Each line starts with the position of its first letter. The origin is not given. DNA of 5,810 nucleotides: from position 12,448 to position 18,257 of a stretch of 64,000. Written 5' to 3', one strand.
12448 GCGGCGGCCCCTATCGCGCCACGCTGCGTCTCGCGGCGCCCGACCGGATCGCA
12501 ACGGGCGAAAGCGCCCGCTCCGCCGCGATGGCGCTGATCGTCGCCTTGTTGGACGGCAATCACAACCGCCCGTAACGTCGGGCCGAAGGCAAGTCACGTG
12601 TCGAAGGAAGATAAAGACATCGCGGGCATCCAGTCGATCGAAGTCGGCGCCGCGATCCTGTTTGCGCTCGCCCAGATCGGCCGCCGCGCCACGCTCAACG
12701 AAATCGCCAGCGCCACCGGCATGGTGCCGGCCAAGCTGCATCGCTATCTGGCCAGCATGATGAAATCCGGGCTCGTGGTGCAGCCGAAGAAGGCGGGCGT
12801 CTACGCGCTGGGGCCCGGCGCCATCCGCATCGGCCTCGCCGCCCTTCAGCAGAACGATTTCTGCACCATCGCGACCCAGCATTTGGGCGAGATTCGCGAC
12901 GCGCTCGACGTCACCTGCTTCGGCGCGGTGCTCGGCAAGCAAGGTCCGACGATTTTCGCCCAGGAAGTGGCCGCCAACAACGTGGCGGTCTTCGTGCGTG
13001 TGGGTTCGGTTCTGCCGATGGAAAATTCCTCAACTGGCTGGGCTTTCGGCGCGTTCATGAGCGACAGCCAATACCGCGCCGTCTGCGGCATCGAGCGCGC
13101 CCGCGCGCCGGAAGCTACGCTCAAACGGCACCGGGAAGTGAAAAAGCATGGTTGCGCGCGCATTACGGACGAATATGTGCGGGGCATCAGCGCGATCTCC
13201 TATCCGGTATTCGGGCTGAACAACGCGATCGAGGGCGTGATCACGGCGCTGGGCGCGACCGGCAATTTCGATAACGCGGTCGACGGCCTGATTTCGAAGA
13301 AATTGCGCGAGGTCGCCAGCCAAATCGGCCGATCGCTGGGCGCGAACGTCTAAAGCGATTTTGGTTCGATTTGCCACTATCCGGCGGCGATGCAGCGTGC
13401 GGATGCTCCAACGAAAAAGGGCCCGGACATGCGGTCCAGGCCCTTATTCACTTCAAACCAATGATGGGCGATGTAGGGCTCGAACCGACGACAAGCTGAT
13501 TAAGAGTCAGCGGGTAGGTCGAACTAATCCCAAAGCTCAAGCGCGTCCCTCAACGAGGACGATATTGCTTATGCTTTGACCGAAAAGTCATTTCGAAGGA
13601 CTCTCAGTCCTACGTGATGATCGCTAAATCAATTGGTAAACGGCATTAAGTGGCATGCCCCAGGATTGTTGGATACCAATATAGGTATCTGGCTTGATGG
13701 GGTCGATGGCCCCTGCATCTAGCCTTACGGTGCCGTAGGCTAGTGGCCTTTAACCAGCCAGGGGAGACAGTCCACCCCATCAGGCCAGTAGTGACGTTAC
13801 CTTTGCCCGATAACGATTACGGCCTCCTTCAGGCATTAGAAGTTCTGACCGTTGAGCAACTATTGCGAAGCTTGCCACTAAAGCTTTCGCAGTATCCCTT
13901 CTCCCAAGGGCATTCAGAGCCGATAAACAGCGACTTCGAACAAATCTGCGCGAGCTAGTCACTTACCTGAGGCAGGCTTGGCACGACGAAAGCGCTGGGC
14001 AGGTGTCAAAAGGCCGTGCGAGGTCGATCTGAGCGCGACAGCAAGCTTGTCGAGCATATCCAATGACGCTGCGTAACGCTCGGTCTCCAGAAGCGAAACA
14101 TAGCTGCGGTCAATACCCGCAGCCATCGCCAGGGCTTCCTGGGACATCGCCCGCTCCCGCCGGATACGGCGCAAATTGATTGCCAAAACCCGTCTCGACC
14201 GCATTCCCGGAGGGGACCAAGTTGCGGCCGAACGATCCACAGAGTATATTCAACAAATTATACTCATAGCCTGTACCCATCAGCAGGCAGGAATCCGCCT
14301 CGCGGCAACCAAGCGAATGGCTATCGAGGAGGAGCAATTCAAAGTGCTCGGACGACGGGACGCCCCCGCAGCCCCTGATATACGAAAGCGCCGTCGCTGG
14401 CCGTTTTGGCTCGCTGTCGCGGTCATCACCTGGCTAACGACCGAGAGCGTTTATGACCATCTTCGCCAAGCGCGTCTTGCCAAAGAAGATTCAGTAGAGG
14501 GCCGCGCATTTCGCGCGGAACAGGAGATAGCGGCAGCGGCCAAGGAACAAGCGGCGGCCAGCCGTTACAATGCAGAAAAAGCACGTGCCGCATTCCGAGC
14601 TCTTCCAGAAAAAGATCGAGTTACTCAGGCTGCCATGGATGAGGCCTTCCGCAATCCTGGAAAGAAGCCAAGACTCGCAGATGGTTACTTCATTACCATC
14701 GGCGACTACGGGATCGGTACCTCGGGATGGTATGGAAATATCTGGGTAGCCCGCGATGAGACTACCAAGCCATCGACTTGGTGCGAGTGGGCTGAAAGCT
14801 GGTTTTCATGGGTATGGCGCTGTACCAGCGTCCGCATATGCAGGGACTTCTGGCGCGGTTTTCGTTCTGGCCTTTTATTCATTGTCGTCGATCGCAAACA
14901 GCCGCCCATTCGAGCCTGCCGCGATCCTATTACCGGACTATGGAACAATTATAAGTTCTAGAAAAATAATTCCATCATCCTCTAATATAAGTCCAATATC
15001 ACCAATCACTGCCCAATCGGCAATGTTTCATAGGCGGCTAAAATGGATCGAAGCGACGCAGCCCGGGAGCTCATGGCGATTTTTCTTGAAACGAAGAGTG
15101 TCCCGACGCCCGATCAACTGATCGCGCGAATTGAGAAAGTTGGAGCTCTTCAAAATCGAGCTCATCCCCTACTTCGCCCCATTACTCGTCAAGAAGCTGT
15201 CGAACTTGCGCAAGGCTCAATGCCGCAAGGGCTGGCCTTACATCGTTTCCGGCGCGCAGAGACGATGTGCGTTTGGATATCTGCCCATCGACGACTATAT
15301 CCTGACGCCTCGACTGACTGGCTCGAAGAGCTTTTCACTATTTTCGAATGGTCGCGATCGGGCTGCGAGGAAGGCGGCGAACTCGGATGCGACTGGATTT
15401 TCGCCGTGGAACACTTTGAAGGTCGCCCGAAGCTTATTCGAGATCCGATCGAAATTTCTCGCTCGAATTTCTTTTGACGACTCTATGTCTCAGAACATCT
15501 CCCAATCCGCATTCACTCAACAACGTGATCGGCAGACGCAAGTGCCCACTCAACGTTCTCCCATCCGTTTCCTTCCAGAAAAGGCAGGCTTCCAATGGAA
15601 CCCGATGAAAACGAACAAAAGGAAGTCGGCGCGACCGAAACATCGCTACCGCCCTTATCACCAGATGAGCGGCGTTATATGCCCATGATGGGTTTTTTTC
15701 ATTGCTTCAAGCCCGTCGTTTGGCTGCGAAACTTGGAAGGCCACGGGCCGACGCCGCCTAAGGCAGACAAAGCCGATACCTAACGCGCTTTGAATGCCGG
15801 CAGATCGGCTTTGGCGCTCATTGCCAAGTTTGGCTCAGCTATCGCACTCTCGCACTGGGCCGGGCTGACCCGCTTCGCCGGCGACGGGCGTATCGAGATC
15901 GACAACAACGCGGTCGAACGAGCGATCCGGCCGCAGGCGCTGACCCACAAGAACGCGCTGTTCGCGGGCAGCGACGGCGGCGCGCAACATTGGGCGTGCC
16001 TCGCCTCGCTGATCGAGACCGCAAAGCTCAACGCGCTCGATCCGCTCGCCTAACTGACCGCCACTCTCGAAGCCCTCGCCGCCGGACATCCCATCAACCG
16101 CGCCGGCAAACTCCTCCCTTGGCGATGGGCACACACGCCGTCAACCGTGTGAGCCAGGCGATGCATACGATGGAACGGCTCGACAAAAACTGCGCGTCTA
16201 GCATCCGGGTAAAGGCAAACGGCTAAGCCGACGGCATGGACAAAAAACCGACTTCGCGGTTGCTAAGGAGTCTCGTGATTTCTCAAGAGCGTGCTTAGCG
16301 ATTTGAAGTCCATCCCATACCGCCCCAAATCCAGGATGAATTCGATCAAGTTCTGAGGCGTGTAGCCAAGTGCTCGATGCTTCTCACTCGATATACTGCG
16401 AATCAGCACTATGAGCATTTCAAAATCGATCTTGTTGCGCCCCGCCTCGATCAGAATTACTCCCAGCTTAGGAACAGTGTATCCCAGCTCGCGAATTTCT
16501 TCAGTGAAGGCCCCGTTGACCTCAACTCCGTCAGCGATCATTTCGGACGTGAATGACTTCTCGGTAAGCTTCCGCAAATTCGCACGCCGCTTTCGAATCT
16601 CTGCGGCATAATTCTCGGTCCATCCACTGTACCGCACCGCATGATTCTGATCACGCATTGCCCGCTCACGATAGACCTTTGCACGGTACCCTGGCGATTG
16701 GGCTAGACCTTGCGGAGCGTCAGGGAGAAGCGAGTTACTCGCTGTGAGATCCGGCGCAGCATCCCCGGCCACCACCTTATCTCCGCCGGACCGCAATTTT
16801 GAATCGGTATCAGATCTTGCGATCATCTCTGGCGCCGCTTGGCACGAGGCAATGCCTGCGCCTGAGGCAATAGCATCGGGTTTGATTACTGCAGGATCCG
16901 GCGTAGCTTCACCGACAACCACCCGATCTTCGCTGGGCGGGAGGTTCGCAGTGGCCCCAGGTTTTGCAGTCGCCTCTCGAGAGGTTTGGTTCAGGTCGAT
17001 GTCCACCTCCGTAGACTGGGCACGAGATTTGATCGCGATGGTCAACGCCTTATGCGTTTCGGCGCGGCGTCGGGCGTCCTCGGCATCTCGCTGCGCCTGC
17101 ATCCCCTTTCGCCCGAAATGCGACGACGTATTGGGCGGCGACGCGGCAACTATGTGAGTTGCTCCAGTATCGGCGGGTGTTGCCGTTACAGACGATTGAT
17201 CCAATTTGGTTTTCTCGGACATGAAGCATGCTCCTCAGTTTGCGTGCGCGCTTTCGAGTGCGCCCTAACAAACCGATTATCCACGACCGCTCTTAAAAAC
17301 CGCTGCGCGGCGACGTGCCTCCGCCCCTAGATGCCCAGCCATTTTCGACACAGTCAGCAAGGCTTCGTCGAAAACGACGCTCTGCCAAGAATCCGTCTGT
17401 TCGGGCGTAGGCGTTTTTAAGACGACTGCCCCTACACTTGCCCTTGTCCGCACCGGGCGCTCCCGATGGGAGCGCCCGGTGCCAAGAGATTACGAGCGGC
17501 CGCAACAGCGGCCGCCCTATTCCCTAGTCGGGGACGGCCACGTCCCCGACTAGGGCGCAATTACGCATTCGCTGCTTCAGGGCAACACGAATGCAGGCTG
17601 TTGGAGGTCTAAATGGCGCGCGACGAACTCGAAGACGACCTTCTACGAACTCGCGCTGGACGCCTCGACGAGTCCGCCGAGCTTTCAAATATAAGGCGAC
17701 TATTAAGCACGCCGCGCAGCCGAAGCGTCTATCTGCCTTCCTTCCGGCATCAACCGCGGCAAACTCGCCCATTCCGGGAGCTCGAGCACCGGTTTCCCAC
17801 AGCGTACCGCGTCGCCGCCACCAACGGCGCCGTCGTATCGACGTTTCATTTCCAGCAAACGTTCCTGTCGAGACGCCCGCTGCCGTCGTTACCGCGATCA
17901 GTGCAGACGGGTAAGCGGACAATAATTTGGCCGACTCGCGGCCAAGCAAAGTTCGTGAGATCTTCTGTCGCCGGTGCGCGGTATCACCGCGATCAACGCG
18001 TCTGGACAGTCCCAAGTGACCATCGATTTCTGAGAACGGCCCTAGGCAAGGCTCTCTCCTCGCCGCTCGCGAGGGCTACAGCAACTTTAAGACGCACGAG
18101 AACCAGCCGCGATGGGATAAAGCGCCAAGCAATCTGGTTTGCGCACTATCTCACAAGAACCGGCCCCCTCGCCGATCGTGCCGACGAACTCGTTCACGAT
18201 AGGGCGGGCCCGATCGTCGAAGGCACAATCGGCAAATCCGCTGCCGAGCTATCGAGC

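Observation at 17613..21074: Relaxase with an uncertain start and an ~800-aa C-terminal region of unknown function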

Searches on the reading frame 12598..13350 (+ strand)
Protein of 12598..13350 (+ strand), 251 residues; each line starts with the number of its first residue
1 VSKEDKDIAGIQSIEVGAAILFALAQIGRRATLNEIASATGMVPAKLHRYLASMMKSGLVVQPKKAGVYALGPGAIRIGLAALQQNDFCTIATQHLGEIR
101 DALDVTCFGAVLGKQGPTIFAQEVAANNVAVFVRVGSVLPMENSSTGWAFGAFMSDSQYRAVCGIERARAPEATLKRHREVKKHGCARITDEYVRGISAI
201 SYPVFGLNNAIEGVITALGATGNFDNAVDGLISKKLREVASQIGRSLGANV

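Call 11: search_protein_families(library=pfam, proteins=[window:12598-13350:+], max_evalue=0.01)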
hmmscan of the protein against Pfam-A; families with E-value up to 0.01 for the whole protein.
window:12598-13350:+ (251 aa): 5 families
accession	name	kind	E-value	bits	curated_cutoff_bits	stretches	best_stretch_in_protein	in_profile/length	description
PF01614.24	IclR_C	-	5.1e-11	42.9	24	1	81-244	2-173/174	Bacterial transcriptional regulator IclR C-terminal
PF09339.16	HTH_IclR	-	1.6e-09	37.8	22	1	13-62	1-50/52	IclR helix-turn-helix domain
PF13412.12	HTH_24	-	9.4e-05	22.3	21.9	1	20-60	8-47/48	Winged helix-turn-helix DNA-binding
PF01022.26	HTH_5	-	0.00023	21.4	22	1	20-60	7-45/47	Bacterial regulatory protein, arsR family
PF12802.13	MarR_2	-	0.0014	19.2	27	1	19-62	9-52/61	MarR family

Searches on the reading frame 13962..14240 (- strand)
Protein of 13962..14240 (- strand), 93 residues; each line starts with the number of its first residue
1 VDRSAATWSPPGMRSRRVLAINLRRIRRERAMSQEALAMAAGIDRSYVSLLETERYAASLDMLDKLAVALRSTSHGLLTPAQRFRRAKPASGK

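Call 94: search_protein_families(library=padloc, proteins=[window:13962-14240:-], max_evalue=0.01)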
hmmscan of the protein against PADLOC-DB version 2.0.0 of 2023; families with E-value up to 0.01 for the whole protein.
window:13962-14240:- (93 aa): 12 families
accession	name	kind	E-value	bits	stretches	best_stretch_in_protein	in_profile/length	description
PDLC03665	Control_protein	-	1.4e-11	42.5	1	18-78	8-69/77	control protein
PDLC02926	HTH_VI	-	3.1e-10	38.2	1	22-71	5-54/92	-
PDLC03664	Control_protein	-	2.1e-08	32.5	1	22-71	17-66/74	control protein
PDLC04142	capH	-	4.8e-08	32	1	19-82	7-70/103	capH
PDLC03536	REase_II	-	1.7e-07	29.1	1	17-81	9-73/237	Type II restriction enzyme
PDLC03671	Control_protein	-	1.1e-06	26.8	1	15-79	11-75/84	control protein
PDLC03668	Control_protein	-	2.3e-05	22.8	1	22-56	12-46/79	control protein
PDLC03666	Control_protein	-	5.6e-05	21.5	1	23-71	11-59/77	control protein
PDLC03949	RmrA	-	0.00046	17.1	1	24-73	8-57/363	-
PDLC03954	RmrA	-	0.0028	14.6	1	21-79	13-71/380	-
PDLC03951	RmrA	-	0.0075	13.3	1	22-82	12-72/400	-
PDLC03956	RmrA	-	0.0095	13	0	23-84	13-75/399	-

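Call 96: search_protein_families(library=pfam, proteins=[window:13962-14240:-], max_evalue=1)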
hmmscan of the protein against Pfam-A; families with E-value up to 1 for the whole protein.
window:13962-14240:- (93 aa): 7 families
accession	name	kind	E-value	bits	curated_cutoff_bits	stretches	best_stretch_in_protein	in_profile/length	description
PF01381.28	HTH_3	-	2.6e-11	43.8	23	1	23-71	1-49/55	Helix-turn-helix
PF13560.12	HTH_31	-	2e-09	38.1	27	1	19-71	2-55/64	Helix-turn-helix domain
PF13443.12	HTH_26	-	2.4e-06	28.1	22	1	22-71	1-51/63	Cro/C1-type HTH DNA-binding domain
PF12844.13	HTH_19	-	3e-06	27.5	30.2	1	22-67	3-48/64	Helix-turn-helix domain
PF13413.12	HTH_25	-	0.0046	17.2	24.6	1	23-58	2-37/62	Helix-turn-helix domain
PF01047.28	MarR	-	0.022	15.1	24.6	1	23-49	9-35/59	MarR family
PF13744.12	HTH_37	-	0.032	14.5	27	1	14-56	14-56/80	Helix-turn-helix domain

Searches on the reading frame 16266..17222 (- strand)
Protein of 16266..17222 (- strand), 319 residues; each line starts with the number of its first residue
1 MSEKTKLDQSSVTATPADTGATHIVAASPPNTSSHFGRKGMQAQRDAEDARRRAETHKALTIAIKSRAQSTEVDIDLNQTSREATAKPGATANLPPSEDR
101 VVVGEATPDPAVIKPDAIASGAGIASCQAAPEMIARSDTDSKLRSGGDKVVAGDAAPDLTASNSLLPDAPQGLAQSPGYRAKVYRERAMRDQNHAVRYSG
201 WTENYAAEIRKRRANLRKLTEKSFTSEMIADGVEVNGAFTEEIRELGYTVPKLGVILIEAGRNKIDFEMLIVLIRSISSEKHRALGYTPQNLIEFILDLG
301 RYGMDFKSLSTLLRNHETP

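Call 11: search_protein_families(library=pfam, proteins=[window:16266-17222:-], max_evalue=0.01)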
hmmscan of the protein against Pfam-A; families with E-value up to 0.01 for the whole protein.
window:16266-17222:- (319 aa): 0 families

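Call 94: search_protein_families(library=padloc, proteins=[window:16266-17222:-], max_evalue=0.01)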
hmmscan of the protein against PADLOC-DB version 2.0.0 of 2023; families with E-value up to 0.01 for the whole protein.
window:16266-17222:- (319 aa): 0 families

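Call 96: search_protein_families(library=pfam, proteins=[window:16266-17222:-], max_evalue=1)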
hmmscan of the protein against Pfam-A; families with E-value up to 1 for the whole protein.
window:16266-17222:- (319 aa): 0 families
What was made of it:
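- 16263..17222 (-): Divergent 319-aa gene with no known family. It is conserved in this position next to every relative of the relaxase. It is a candidate relaxosome accessory protein (inferred). No Pfam or PADLOC hit (calls 11, 94, 96).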

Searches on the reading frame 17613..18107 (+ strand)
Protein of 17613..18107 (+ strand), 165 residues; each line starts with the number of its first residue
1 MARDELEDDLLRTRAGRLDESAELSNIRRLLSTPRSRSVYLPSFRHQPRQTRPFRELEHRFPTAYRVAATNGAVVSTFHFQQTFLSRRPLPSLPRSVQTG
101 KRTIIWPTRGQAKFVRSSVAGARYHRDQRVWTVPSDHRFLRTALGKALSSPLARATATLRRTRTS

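Call 20: find_homologous_proteins(query=A3, max_evalue=0.01)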
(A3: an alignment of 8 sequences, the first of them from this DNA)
Query A3 (8 sequences) (165 aa, profile of the alignment): 1 proteins with E <= 0.01 among 6762 candidates.
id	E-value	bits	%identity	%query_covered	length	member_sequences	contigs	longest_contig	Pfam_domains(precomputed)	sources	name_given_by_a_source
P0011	3.5e-36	143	39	98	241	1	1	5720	-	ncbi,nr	ncbi:MAG: hypothetical protein IBJ15_16415, partial [Alphaproteobacteria bacterium]|nr:hypothetical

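Call 91: search_dna_similar(query=window:17613-18107:+, collection=plasmids, mode=protein, max_evalue=0.001, max_rows=15)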
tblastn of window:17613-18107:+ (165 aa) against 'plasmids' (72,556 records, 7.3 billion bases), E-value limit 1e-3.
No match.
